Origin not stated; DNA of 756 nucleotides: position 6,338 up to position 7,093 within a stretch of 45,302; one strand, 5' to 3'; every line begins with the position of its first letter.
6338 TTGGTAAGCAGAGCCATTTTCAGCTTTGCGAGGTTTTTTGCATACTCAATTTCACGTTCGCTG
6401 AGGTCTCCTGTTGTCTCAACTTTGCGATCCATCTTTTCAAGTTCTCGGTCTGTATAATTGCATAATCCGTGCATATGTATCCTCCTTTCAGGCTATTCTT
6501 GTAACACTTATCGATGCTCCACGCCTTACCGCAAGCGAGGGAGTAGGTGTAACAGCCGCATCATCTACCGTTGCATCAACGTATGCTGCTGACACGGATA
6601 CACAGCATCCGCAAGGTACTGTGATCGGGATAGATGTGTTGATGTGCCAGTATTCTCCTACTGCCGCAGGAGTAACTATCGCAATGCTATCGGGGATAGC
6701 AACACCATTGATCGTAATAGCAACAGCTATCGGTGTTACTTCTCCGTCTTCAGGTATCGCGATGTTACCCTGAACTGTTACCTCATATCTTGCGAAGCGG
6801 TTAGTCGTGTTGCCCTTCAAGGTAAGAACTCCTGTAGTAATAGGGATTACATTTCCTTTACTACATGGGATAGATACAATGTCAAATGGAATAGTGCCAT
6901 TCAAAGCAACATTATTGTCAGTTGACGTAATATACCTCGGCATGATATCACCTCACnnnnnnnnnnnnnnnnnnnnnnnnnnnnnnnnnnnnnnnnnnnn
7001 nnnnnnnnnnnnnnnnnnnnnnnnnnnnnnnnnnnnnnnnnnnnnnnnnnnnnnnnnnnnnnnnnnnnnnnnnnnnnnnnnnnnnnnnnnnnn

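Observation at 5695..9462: Seven-gene cargo block of compositionally odd proteins behind a region-4-like regulator and tandem terminators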

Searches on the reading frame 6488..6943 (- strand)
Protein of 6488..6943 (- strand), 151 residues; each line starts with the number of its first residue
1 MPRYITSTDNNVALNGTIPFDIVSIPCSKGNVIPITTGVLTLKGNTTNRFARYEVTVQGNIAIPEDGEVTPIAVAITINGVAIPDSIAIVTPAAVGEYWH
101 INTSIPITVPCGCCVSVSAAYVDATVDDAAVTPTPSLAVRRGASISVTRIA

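Call 4: search_protein_families(library=pfam, proteins=[window:6488-6943:-], max_evalue=1)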
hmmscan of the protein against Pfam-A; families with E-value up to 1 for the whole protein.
window:6488-6943:- (151 aa): 1 family
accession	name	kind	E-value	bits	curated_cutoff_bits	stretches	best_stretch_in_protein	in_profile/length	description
PF23939.1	DUF7274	-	0.19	12.1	24.5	1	77-129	12-65/75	Domain of unknown function (DUF7274)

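Call 5: search_protein_families(library=phrogs, proteins=[window:6488-6943:-], max_evalue=0.1)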
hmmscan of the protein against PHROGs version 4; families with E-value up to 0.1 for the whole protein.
window:6488-6943:- (151 aa): 1 family
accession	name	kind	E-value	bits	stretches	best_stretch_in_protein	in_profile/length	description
phrog_20016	-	unknown function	1.2e-20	74.6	1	4-120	4-121/141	-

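Call 7: search_protein_families(library=ncbifam, proteins=[window:6488-6943:-], max_evalue=0.1)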
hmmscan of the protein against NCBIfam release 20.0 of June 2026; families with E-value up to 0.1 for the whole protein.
window:6488-6943:- (151 aa): 2 families
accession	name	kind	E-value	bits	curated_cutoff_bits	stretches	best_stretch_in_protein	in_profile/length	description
NF000449.2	blaBIC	exception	0.043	13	640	1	35-104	152-220/294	BIC family carbapenem-hydrolyzing class A beta-lactamase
TIGR00724.1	urea_amlyse_rel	domain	0.08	12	230.2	0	105-149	60-105/315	5-oxoprolinase/urea amidolyase family protein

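Call 11: search_solved_structures(query=window:6488-6943:-, max_evalue=10, show_alignments=2)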
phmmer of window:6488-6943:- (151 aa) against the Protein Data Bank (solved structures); distinct sequences matched with E-value up to 10: 6.
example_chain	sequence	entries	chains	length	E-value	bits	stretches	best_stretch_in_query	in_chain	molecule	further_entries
7v40_A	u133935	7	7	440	0.39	14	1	49-119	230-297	p450tol monooxygenase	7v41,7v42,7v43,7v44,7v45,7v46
9bh5_AC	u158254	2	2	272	0.52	13.5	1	66-129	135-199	Small ribosomal subunit protein uS5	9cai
8bkz_Y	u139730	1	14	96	0.53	13.5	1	36-76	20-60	Co-chaperonin GroES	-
1aon_O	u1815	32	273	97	0.54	13.5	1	36-76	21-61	GROEL/GROES COMPLEX | GROES | groES protein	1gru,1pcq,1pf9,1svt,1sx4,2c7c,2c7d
8bm0_W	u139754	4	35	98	0.55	13.5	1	36-76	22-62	Co-chaperonin GroES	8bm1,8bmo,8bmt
3gfo_A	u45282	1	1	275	2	11.6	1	17-71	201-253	Cobalt import ATP-binding protein cbiO 1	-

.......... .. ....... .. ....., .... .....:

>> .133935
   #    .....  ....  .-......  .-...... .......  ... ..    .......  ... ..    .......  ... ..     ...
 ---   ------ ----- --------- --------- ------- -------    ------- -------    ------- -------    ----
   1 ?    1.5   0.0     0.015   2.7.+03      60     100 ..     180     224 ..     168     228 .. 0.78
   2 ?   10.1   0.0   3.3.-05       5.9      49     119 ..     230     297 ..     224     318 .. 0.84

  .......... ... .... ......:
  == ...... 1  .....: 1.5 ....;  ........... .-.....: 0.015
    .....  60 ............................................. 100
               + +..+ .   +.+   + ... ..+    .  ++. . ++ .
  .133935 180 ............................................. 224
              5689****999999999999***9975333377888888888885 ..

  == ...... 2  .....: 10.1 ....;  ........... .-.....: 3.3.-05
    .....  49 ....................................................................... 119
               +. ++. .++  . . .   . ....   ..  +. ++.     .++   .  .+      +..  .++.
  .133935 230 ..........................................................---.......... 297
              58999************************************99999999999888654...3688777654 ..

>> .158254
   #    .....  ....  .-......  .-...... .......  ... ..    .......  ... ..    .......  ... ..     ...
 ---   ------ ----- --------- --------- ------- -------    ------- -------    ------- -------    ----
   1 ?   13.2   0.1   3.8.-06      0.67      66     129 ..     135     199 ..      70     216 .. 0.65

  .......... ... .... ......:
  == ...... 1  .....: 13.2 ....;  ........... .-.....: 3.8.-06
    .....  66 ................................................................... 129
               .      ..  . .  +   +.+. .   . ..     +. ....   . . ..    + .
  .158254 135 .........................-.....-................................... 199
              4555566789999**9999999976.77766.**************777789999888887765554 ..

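Call 17: find_homologous_proteins(query=window:6488-6943:-, max_evalue=0.001)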
Query window:6488-6943:- (151 aa): 5057 proteins with E <= 0.001 among 5113 candidates; the best 120 are listed.
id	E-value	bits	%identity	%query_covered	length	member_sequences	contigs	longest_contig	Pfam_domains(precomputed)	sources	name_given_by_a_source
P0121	4.1e-87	307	97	100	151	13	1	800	-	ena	-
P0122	2.2e-86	305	95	100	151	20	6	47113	-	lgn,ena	-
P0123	1.3e-85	303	96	100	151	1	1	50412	-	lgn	-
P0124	3.1e-84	298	95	100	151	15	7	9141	-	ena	-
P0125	3.2e-84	298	93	100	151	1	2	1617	-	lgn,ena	-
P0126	9.2e-84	297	93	100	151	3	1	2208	-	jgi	jgi:hypothetical protein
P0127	1.2e-83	296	95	100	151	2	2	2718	-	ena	-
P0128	2.9e-83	295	93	100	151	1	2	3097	-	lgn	-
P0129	2.4e-81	289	91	100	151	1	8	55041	-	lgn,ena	-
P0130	5.5e-81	288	91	100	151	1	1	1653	-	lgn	-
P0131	1.2e-80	286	89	100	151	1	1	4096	-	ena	-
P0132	6.0e-80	284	89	100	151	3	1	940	-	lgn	-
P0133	1.1e-79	283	89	100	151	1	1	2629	-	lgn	-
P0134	1.4e-79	283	91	100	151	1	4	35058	-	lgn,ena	-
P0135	2.5e-78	279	89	100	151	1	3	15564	-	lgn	-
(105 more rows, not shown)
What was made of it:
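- Six co-linear genes with strongly conserved structural-type proteins are unlike known exclusion or anti-defence genes; the 151-aa protein is 75-97% identical among its top 120 clusters (call 17).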

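Call 30: find_homologous_proteins(query=A2, max_evalue=0.001)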
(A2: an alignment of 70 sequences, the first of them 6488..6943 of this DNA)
Query A2 (70 sequences) (151 aa, profile of the alignment): 7935 proteins with E <= 0.001 among 8000 candidates; the best 120 are listed.
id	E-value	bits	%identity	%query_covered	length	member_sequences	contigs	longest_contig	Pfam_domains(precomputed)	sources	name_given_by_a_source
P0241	9.8e-73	261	55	100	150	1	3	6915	-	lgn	-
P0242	1.1e-72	260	55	100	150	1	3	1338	-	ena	-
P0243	1.6e-72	260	53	100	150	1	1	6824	-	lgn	-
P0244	1.9e-72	260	55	100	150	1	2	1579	-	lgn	-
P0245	2.0e-72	260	55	100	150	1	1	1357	-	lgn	-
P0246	2.3e-72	259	55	100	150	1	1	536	-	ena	-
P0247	2.5e-72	259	55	100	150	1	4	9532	-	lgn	-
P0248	2.5e-72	259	55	100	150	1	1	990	-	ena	-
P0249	3.7e-72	259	56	100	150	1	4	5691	-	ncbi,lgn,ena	-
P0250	5.5e-72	258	55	100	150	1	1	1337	-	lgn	-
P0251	6.4e-72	258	55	100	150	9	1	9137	-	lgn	-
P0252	6.9e-72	258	55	100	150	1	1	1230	-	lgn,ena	-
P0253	7.6e-72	258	53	100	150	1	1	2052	-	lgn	-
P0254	7.8e-72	258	51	100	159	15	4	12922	-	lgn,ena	-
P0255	8.2e-72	258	55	100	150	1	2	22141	-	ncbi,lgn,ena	-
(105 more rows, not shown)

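Call 37: predict_structure(alignment_id=A3)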
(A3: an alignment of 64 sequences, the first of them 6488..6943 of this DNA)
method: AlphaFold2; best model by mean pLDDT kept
length: 151 residues; sequences in the alignment: 64
mean_pLDDT: 86.6   pTM: 0.80
mean pLDDT of the five models: 86.6, 83.2, 76.6, 73.8, 67.2
residues with pLDDT >= 90: 68; 70-90: 78; 50-70: 5; < 50: 0
segments of 3 or more residues with pLDDT < 50: none
pLDDT, mean of each block of 10 residues (from residue 1): 88 90 75 85 86 93 82 90 89 85 93 92 75 85 91 84
secondary structure, 60 per line:
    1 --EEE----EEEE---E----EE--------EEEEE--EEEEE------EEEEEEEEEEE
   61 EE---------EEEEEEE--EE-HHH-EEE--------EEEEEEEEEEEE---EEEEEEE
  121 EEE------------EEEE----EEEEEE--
elements in order: E3-5 E10-13 E32-36 E39-43 E50-62 E72-78 E88-90 E99-110 E114-123 E136-139 E144-149
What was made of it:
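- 6488..6943 (-): 151-aa stand-alone TNF/C1q-fold jelly-roll protein, like the BclA C-terminal domain and BxpB. AF2 pLDDT 86.6 (call 37).
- On C1q/TNF-like jelly-roll superfamily (BclA C-terminal domain type): AF2 pLDDT 86.6 and pTM 0.80 (call 37).
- Checked: The AF2 model has pLDDT 86.6 and pTM 0.80 (call 37).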

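Call 39: fold_search(model_id=the predicted structure, library=pdb)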
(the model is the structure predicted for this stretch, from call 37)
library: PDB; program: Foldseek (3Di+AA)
matches with E <= 10: 1784; with E <= 0.001: 76
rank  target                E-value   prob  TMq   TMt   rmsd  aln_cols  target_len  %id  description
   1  3tyj                  2.6e-07  1.00  0.65  0.72   3.6       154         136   14  Bacillus collagen-like protein of anthracis P159S mutant (released 2012-03-14)
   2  3twi_A                3.2e-07  1.00  0.65  0.71   3.4       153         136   16  Variable Lymphocyte Receptor Recognition of the Immunodominant Glycoprotein of Bacillus anthracis Spores (released 2012-03-14)
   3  2z5w                  8.1e-07  1.00  0.66  0.72   3.5       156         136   13  tBclA, a recombinant spore surface protein from Bacillus anthracis (released 2008-04-22)
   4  1wck                  8.6e-07  1.00  0.66  0.72   3.5       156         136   13  Crystal structure of the C-terminal domain of BclA, the major antigen of the exosporium of the Bacillus anthracis spore. (released 2005-10-25)
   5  2r6q                  1.2e-06  1.00  0.66  0.71   3.5       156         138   13  Crystal Structure of BclA-island Construct (released 2009-03-10)
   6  8d02                  2.9e-06  1.00  0.68  0.69   4.6       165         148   16  Crystal Structure of Bacillus anthracis BxpB (released 2023-05-24)
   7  9h38_M                4.6e-06  1.00  0.64  0.71   3.6       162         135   15  C-terminal domain of the F-ENA tip fibrillum F-BclA from Bacillus thuringiensis (released 2025-03-12)
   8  9h3d_E                4.9e-06  1.00  0.66  0.67   4.4       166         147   15  F-ENA exosporium anchoring complex between ExsF and a peptide derived from the N-terminus of F-Anchor (released 2025-03-12)
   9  9h38_L                5.2e-06  1.00  0.64  0.68   3.9       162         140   15  C-terminal domain of the F-ENA tip fibrillum F-BclA from Bacillus thuringiensis (released 2025-03-12)
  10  9h38_S                5.2e-06  1.00  0.56  0.61   8.7       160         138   16  C-terminal domain of the F-ENA tip fibrillum F-BclA from Bacillus thuringiensis (released 2025-03-12)
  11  9h38_K                5.7e-06  1.00  0.58  0.63   8.6       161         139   16  C-terminal domain of the F-ENA tip fibrillum F-BclA from Bacillus thuringiensis (released 2025-03-12)
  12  9h38_B                7.1e-06  1.00  0.64  0.70   3.8       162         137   15  C-terminal domain of the F-ENA tip fibrillum F-BclA from Bacillus thuringiensis (released 2025-03-12)
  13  9h3d_D                7.1e-06  1.00  0.68  0.69   4.1       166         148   16  F-ENA exosporium anchoring complex between ExsF and a peptide derived from the N-terminus of F-Anchor (released 2025-03-12)
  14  9h38_R                8.3e-06  1.00  0.64  0.68   4.1       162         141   15  C-terminal domain of the F-ENA tip fibrillum F-BclA from Bacillus thuringiensis (released 2025-03-12)
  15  7r1m_A                8.7e-06  1.00  0.67  0.65   4.9       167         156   16  Crystal structure of ExsFA, a Bacillus cereus spore exosporium protein (released 2023-02-15)
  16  7r1m_B                1.3e-05  1.00  0.68  0.68   4.7       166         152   14  Crystal structure of ExsFA, a Bacillus cereus spore exosporium protein (released 2023-02-15)
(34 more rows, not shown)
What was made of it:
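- On C1q/TNF-like jelly-roll superfamily (BclA C-terminal domain type): Foldseek PDB hits to BclA, BxpB, F-BclA and TNF ligands at probability 1.00 and TM 0.56-0.72 (call 39).
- On BxpB/ExsFA family: Identity in the structural alignments is 14-16% (call 39).
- Closest known: BclA-BxpB/ExsFA. Same: The 151-aa protein has the same TNF/C1q jelly-roll fold (TM 0.65-0.72, call 39).
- Checked: The top Foldseek PDB hits are the BclA C-terminal domain, BxpB/ExsFA and F-BclA, at E 3e-7 to 1e-5 and TM 0.65-0.72 (call 39).
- The AF2/Foldseek fold of the 151-aa protein (calls 37, 39). Its best fold matches are the exosporium proteins BclA, BxpB/ExsFA and F-BclA (call 39).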

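Call 51: search_dna_similar(query=window:6488-6943:-, collection=phages, mode=protein, max_rows=40, max_evalue=0.001)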
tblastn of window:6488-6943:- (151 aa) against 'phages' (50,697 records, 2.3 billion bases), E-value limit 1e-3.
Records with a match: 15; places in all: 15; records where one place covers at least 80% of the query: 0.
Best place of each record, by identity: <60% 15.
By first word of the organism name: Bacteriophage 11; Dulem 3; Butyrivibrio 1.
By host as written in the record: - 11; Propithecus coquereli 2; Butyrivibrio fibrisolvens DSM 3071 1; Varecia variegata 1.
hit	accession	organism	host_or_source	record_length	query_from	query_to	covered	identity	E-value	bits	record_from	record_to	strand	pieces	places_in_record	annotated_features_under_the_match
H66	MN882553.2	Butyrivibrio virus Ceridwen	Butyrivibrio fibrisolvens DSM 3071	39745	24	114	60%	56.8%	7e-22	96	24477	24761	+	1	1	hypothetical protein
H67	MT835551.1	Bacteriophage sp.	human fecal samples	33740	1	114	75%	37.9%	2e-11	66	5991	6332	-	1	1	record has no annotation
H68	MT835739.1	Bacteriophage sp.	human fecal samples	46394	1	114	75%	37.7%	1e-12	69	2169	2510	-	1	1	record has no annotation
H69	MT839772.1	Bacteriophage sp.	human fecal samples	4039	1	114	75%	37.7%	2e-12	69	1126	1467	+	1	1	record has no annotation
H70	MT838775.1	Bacteriophage sp.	human fecal samples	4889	1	114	75%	37.7%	2e-12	69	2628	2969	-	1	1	record has no annotation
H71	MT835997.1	Bacteriophage sp.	human fecal samples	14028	1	114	75%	37.7%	2e-12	69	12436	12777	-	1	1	record has no annotation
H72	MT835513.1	Bacteriophage sp.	human fecal samples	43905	1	114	75%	37.7%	1e-11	67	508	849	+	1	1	record has no annotation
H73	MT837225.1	Bacteriophage sp.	human fecal samples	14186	12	114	68%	39.8%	1e-12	70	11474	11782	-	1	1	record has no annotation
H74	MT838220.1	Bacteriophage sp.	human fecal samples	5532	1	114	75%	36.0%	3e-11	66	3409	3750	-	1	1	record has no annotation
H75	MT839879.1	Bacteriophage sp.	human fecal samples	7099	1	114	75%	34.8%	7e-11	64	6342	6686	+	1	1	record has no annotation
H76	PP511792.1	Dulem virus 33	Propithecus coquereli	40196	37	114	52%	43.6%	1e-11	67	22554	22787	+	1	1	hypothetical protein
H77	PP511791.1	Dulem virus 39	Propithecus coquereli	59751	37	114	52%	42.3%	3e-10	63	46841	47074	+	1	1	hypothetical protein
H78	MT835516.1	Bacteriophage sp.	human fecal samples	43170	37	114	52%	39.7%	5e-9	59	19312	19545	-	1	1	record has no annotation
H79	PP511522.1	Dulem virus 35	Varecia variegata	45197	46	114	46%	40.6%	5e-8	56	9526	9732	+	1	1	hypothetical protein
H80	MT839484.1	Bacteriophage sp.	human fecal samples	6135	51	114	42%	34.4%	2e-5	49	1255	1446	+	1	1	record has no annotation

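Call 57: search_protein_families(library=padloc, proteins=[window:6488-6943:-], max_evalue=0.1)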
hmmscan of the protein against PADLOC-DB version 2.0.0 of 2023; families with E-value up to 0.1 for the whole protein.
window:6488-6943:- (151 aa): 0 families

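Call 69: fold_search(model_id=the predicted structure, library=viral)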
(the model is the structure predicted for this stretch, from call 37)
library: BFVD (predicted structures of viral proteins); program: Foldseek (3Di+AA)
matches with E <= 10: 1861; with E <= 0.001: 336
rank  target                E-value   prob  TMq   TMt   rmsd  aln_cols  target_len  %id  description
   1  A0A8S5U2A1            9.4e-12  1.00  0.79  0.88   2.4       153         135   25  Uncharacterized protein [Siphoviridae sp. ctqzz19]
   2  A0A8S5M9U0            1.6e-09  1.00  0.78  0.85   2.4       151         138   13  Uncharacterized protein [Siphoviridae sp. ctv4j104]
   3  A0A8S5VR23            1.2e-08  1.00  0.77  0.85   1.9       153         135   24  (no name in the UniProt tables at hand)
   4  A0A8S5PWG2            1.4e-08  1.00  0.75  0.82   2.4       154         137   18  Uncharacterized protein [Myoviridae sp. ctWiL39]
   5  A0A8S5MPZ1            1.5e-08  1.00  0.72  0.83   2.9       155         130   19  Uncharacterized protein [Podoviridae sp. ctoqT5]
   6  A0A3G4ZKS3            1.1e-07  1.00  0.70  0.77   3.1       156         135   17  Uncharacterized protein [Terrestrivirus sp.]
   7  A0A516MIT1            5.2e-07  1.00  0.64  0.28   4.3       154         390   12  (no name in the UniProt tables at hand)
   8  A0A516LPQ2            6.1e-07  1.00  0.64  0.16   3.7       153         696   12  (no name in the UniProt tables at hand)
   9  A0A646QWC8            6.4e-07  1.00  0.59  0.49   5.9       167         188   14  Uncharacterized protein [Roseobacter phage CRP-5]
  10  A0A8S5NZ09            6.8e-07  1.00  0.65  0.68   4.2       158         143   20  Uncharacterized protein [Siphoviridae sp. ctiMP24]
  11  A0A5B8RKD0            1.3e-06  1.00  0.65  0.35   4.1       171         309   16  Uncharacterized protein [Iridovirus Liz-CrIV]
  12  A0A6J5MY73            1.3e-06  1.00  0.63  0.50   9.3       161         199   14  Uncharacterized protein [uncultured Caudovirales phage]
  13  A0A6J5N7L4            1.8e-06  1.00  0.69  0.54   9.7       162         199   12  Uncharacterized protein [uncultured Caudovirales phage]
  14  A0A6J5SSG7            1.8e-06  1.00  0.65  0.46   4.1       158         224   14  Uncharacterized protein [uncultured Caudovirales phage]
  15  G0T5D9                1.8e-06  1.00  0.65  0.16   4.7       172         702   10  Uncharacterized protein [Wiseana iridescent virus]
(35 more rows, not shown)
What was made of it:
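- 6488..6943 (-): Foldseek against PDB and BFVD (calls 39, 69).
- Viral fold neighbours include C1q/collagen fibre knobs, fibritin whiskers and tail-fibre tips (call 69). TNF/C1q knobs are equally typical of viral fibres (call 69).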

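Call 70: search_protein_representatives(alignment_id=A3)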
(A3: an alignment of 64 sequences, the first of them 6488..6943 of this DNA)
Query: 64 sequences, 150 profile positions. Proteins with E-value up to 0.001 (for the whole library): 609; up to 1e-10: 368; up to 1e-30: 42. The best 150 are listed.
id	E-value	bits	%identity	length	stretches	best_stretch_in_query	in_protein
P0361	1.2e-64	232.6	-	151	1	1-150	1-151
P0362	1.1e-60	219.8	-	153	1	2-150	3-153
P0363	8.3e-50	184.5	-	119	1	34-150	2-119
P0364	2.7e-49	182.8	-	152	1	1-150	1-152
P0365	1.0e-46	174.4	-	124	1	1-120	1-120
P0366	2.0e-46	173.5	-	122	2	1-95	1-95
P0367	2.4e-44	166.7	-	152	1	1-150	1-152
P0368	2.7e-44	166.6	-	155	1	1-149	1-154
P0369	1.9e-43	163.8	-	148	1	1-150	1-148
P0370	4.2e-43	162.7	-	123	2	2-97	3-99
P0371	5.8e-43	162.3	-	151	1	1-150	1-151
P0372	1.0e-42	161.5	-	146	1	45-150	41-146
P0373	1.0e-40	155.0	-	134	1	49-150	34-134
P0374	1.1e-39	151.6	-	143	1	1-150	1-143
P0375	1.4e-38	148.1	-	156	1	3-150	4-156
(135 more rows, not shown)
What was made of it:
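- On BxpB/ExsFA family: The stand-alone architecture is met (call 70).
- The family is stand-alone among the representatives listed, like BxpB/ExsFA (call 70).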
